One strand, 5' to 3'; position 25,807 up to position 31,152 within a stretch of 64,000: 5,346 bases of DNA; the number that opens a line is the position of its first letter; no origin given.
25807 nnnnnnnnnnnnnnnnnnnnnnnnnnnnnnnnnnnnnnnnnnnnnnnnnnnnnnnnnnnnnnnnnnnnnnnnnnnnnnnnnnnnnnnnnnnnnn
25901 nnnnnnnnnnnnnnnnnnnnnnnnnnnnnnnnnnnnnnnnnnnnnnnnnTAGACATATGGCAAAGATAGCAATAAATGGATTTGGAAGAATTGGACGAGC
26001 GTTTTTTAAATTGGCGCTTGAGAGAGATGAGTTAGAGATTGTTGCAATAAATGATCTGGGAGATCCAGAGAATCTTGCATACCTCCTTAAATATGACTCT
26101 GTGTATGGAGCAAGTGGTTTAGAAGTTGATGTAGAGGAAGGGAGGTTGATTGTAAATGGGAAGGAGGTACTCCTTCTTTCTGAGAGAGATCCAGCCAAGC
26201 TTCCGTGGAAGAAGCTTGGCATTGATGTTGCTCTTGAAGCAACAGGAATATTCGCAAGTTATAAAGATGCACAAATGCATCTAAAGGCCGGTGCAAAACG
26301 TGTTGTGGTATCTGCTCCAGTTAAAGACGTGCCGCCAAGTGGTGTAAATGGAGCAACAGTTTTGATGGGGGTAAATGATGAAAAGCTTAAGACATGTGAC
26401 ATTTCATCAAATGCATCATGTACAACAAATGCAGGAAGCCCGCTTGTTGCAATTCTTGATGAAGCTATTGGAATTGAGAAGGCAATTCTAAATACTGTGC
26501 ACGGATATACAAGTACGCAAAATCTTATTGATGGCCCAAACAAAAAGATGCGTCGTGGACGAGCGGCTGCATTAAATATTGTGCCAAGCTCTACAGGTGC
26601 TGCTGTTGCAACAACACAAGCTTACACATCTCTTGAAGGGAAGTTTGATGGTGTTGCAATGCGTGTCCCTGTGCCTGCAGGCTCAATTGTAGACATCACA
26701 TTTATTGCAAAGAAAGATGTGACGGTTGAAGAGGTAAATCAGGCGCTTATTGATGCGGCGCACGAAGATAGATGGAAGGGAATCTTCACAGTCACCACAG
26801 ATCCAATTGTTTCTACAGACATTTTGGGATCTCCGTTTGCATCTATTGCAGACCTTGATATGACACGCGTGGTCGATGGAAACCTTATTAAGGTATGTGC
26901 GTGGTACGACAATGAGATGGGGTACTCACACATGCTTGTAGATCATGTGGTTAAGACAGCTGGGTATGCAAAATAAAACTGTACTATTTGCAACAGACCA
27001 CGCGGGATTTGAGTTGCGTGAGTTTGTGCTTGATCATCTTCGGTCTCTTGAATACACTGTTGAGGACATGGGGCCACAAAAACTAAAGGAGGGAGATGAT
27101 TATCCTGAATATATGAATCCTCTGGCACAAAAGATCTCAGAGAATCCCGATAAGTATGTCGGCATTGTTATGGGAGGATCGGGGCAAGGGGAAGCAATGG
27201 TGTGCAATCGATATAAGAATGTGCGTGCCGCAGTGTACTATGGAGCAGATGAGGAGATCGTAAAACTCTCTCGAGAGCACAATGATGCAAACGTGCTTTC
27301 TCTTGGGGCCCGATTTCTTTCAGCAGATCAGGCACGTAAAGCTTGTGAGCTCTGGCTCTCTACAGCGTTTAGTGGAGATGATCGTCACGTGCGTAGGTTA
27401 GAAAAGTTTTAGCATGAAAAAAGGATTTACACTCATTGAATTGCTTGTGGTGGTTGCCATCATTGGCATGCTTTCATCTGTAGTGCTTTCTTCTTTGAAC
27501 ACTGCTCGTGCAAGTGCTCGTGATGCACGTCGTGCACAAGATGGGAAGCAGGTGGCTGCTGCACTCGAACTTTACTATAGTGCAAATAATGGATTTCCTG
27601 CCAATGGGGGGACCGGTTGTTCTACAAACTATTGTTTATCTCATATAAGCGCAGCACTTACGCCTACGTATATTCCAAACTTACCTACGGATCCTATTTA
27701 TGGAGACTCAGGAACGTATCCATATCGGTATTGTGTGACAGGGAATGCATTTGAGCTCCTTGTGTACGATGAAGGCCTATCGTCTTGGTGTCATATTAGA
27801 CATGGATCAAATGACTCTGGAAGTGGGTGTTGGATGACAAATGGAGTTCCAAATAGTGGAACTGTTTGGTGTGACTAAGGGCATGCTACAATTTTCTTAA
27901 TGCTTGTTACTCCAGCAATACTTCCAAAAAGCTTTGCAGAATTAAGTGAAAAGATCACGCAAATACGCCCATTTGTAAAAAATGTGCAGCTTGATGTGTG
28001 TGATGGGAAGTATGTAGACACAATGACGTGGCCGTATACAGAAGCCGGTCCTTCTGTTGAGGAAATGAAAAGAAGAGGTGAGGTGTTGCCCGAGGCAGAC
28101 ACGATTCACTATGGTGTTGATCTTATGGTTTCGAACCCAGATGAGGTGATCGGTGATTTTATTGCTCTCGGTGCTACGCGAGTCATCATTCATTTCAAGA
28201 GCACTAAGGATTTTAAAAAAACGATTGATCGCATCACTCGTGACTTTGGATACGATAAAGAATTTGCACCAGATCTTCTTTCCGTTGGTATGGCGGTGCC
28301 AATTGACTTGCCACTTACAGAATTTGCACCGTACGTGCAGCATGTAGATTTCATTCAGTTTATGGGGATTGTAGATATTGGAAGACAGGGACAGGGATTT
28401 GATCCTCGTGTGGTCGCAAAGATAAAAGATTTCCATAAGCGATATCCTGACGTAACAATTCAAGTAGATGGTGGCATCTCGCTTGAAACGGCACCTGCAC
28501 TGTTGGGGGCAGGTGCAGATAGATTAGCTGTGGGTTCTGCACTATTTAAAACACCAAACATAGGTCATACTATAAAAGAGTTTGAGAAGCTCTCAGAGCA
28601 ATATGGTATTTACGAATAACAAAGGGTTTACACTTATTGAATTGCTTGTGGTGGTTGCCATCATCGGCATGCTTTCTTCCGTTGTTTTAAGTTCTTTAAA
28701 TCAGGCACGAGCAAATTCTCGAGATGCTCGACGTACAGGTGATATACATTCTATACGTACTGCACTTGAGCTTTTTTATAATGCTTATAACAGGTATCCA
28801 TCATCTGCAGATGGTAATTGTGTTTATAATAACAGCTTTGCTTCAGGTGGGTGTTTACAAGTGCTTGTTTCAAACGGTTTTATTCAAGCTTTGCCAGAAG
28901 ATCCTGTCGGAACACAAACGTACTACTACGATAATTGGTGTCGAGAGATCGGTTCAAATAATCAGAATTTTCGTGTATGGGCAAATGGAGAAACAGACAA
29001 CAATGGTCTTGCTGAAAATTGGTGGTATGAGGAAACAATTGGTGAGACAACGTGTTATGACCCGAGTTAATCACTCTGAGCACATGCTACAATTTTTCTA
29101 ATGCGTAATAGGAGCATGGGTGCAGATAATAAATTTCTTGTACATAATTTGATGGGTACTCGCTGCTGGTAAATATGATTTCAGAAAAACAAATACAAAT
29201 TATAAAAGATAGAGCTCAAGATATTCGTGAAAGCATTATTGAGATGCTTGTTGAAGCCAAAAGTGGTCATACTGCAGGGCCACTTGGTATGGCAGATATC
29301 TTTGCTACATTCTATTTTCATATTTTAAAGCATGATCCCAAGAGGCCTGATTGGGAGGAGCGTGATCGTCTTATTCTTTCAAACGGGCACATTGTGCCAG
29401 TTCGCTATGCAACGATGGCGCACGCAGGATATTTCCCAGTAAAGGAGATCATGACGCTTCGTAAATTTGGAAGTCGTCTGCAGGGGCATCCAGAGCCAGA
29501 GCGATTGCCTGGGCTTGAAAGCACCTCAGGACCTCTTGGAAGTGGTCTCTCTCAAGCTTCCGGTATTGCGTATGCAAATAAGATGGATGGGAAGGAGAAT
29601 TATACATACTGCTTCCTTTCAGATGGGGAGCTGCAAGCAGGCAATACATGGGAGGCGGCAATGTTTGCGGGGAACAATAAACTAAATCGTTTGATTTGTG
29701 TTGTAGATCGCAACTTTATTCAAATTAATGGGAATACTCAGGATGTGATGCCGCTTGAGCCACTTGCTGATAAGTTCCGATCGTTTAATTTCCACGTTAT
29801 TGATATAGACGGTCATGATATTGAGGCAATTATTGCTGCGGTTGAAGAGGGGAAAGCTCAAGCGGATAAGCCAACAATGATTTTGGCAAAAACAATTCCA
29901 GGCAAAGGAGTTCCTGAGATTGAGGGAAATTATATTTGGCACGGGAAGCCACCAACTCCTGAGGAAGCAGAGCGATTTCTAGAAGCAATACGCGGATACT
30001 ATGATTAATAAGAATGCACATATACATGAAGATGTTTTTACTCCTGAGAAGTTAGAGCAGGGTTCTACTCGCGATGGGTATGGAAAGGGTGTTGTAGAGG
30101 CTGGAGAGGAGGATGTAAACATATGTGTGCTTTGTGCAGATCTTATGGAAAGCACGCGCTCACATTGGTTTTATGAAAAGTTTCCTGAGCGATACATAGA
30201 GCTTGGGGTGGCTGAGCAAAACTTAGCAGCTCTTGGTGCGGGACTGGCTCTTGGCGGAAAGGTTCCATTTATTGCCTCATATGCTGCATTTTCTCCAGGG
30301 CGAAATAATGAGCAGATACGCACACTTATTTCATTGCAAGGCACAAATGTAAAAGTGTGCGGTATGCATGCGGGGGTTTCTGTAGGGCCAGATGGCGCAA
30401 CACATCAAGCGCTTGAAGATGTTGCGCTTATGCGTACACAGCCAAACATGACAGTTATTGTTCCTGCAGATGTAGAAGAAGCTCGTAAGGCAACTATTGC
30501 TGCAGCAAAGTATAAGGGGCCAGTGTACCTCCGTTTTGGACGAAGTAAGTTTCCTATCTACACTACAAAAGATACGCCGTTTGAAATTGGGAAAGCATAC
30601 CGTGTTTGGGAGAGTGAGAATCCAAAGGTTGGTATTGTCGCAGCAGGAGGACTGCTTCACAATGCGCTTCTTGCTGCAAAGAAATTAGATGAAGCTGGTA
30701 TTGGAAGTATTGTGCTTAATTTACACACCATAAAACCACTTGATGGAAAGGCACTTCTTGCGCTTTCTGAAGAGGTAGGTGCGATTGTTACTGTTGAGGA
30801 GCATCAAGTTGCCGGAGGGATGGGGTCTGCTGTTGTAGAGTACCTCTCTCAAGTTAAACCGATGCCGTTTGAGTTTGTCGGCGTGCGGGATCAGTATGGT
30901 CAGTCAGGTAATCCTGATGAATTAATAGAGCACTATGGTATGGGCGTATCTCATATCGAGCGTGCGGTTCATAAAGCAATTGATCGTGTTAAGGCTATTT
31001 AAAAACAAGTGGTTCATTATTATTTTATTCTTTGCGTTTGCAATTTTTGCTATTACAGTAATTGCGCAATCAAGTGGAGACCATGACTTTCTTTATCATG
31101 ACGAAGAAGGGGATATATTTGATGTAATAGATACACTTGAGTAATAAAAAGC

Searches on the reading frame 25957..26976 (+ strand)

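Call 14: search_protein_families(library=pfam, proteins=[window:25957-26976:+], max_evalue=0.001)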
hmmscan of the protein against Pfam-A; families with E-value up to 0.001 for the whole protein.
window:25957-26976:+ (339 aa): 2 families
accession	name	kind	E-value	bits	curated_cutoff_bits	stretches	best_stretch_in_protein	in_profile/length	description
PF02800.25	Gp_dh_C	-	5.9e-51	172.6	24.4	1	162-317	3-158/158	Glyceraldehyde 3-phosphate dehydrogenase, C-terminal domain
PF00044.30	Gp_dh_N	-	8.4e-38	129.2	31.7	1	3-101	2-100/101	Glyceraldehyde 3-phosphate dehydrogenase, NAD binding domain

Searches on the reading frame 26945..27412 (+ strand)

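Call 14: search_protein_families(library=pfam, proteins=[window:26945-27412:+], max_evalue=0.001)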
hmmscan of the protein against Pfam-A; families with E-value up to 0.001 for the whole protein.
window:26945-27412:+ (155 aa): 1 family
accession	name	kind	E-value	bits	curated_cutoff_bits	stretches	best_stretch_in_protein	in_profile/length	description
PF02502.23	LacAB_rpiB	-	2.7e-39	134.7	24.7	1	14-154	2-137/138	Ribose/Galactose Isomerase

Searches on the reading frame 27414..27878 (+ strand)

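Call 14: search_protein_families(library=pfam, proteins=[window:27414-27878:+], max_evalue=0.001)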
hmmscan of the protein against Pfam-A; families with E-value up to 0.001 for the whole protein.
window:27414-27878:+ (154 aa): 1 family
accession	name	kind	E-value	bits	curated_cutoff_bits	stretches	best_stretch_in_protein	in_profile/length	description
PF07963.17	N_methyl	-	9.8e-08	31.7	21.2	1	2-25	4-27/27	Prokaryotic N-terminal methylation motif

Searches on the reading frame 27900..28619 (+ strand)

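Call 14: search_protein_families(library=pfam, proteins=[window:27900-28619:+], max_evalue=0.001)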
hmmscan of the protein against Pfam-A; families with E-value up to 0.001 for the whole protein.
window:27900-28619:+ (239 aa): 3 families
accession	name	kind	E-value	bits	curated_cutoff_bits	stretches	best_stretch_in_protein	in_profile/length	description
PF00834.25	Ribul_P_3_epim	-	2e-28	99.6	21.1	1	3-216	2-198/198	Ribulose-phosphate 3 epimerase family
PF00977.27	His_biosynth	-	4.1e-05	23.6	23.6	1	164-224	57-114/228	Histidine biosynthesis protein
PF12108.13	SF3a60_bindingd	-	0.00077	19.8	22.3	0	173-184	16-27/27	Splicing factor SF3a60 binding domain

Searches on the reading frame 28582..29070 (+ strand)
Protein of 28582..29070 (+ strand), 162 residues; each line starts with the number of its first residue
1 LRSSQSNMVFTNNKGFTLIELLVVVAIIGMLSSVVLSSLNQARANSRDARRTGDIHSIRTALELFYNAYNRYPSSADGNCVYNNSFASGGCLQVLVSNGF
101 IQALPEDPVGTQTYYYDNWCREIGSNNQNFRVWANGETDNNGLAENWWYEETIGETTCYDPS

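Call 14: search_protein_families(library=pfam, proteins=[window:28582-29070:+], max_evalue=0.001)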
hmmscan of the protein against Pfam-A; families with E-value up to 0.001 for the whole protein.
window:28582-29070:+ (162 aa): 2 families
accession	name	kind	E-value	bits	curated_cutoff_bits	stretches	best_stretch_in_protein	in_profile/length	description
PF07963.17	N_methyl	-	8.5e-09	35.1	21.2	1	12-36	3-27/27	Prokaryotic N-terminal methylation motif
PF08334.16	T2SSG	-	2.2e-05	24.9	21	1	43-142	8-97/108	Type II secretion system (T2SS), protein G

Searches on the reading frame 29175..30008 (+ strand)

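Call 14: search_protein_families(library=pfam, proteins=[window:29175-30008:+], max_evalue=0.001)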
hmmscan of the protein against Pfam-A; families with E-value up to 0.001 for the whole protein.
window:29175-30008:+ (277 aa): 3 families
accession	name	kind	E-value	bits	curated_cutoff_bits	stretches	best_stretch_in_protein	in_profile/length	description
PF00456.26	Transketolase_N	-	6.3e-62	209.9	22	1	13-264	5-267/334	Transketolase, thiamine diphosphate binding domain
PF13292.11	DXP_synthase_N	-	1e-11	45.1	21.2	1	10-187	18-178/274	1-deoxy-D-xylulose-5-phosphate synthase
PF00676.26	E1_dh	-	2e-11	43.9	22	1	115-236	97-220/300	Dehydrogenase E1 component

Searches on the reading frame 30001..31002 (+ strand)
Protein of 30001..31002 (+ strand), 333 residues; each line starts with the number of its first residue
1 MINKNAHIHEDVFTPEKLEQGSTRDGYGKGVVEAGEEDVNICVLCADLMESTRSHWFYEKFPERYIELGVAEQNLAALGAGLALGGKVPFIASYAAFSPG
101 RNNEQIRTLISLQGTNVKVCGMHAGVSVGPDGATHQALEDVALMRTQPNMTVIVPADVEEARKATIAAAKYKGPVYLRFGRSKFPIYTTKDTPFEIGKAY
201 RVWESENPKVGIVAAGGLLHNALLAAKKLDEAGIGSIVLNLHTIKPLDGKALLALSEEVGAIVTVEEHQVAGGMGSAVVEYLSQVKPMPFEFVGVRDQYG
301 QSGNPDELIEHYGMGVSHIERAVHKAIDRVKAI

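Call 15: search_protein_families(library=pfam, proteins=[window:30001-31002:+], max_evalue=0.001)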
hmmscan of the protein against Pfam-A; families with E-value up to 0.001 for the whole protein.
window:30001-31002:+ (333 aa): 3 families
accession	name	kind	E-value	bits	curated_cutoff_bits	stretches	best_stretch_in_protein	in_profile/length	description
PF02779.29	Transket_pyr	-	1.1e-41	142.8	27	1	22-184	4-172/174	Transketolase, pyrimidine binding domain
PF02780.25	Transketolase_C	-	2.1e-23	83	25.9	1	204-319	6-124/124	Transketolase, C-terminal domain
PF22613.1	Transketolase_C_1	-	6.6e-05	23.5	27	1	199-314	2-112/113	Transketolase-like TK C-terminal domain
